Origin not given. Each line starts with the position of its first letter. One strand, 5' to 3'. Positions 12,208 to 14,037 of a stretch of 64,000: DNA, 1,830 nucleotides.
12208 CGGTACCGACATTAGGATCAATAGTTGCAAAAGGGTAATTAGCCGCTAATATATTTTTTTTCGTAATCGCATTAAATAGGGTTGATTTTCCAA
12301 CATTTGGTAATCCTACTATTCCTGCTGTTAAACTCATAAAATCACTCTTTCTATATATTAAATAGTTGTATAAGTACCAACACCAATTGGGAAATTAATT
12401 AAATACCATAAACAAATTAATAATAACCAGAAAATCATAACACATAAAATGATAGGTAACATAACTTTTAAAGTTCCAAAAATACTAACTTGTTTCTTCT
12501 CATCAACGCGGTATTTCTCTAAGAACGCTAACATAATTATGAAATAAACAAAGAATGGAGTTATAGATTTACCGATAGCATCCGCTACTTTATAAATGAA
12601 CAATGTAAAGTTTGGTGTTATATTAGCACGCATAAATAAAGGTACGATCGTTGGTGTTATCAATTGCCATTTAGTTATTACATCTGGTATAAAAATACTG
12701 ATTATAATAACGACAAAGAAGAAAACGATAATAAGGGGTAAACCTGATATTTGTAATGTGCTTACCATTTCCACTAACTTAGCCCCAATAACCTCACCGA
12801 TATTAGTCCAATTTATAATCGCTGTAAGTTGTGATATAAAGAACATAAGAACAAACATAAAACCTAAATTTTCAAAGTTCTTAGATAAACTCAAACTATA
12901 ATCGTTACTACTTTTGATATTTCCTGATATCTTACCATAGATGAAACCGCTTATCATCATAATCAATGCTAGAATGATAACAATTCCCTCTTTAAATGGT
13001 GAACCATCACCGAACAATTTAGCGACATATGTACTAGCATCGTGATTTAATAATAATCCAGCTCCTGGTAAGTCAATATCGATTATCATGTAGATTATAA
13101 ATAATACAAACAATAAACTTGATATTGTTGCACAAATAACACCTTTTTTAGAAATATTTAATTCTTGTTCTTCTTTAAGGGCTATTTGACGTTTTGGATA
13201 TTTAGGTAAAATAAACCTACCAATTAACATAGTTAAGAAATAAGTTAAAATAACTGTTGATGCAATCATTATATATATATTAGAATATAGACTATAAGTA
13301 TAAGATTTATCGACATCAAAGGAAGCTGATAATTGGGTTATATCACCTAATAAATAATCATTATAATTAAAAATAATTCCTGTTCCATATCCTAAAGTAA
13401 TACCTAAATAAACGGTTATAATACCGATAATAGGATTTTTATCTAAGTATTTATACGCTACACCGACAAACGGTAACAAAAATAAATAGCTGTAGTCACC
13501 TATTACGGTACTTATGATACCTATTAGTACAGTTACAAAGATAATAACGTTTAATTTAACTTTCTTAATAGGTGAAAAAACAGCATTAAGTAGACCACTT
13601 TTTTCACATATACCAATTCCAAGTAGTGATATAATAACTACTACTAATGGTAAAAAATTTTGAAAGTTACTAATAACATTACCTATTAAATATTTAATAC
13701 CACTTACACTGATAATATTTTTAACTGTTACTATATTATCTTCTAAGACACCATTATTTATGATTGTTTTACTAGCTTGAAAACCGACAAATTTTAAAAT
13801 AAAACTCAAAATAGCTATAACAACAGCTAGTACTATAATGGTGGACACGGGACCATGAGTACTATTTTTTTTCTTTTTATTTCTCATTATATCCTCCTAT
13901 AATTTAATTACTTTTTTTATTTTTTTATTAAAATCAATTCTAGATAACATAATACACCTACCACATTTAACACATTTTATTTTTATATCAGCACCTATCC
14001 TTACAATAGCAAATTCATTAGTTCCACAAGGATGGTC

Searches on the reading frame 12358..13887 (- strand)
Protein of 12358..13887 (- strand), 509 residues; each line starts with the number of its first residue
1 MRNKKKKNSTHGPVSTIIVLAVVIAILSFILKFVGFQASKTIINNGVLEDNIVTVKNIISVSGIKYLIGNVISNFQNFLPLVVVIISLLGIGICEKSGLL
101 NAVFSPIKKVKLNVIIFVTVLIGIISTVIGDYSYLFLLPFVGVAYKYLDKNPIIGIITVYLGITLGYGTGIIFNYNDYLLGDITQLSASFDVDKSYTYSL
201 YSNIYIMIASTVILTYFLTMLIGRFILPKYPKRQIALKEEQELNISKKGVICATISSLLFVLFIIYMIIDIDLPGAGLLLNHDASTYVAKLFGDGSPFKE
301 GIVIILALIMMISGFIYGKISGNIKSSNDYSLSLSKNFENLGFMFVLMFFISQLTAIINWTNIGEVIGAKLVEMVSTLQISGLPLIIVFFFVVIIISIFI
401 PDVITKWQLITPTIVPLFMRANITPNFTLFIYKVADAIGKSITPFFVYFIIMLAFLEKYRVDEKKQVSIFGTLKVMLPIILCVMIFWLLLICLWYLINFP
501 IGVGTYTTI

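Call 66: search_protein_families(library=pfam, proteins=[window:12358-13887:-], max_evalue=0.00001)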
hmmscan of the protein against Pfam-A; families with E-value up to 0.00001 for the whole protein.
window:12358-13887:- (509 aa): 1 family
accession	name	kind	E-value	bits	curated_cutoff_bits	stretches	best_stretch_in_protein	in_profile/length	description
PF03806.19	ABG_transport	-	4.9e-86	289.4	27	1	11-508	14-501/502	AbgT putative transporter family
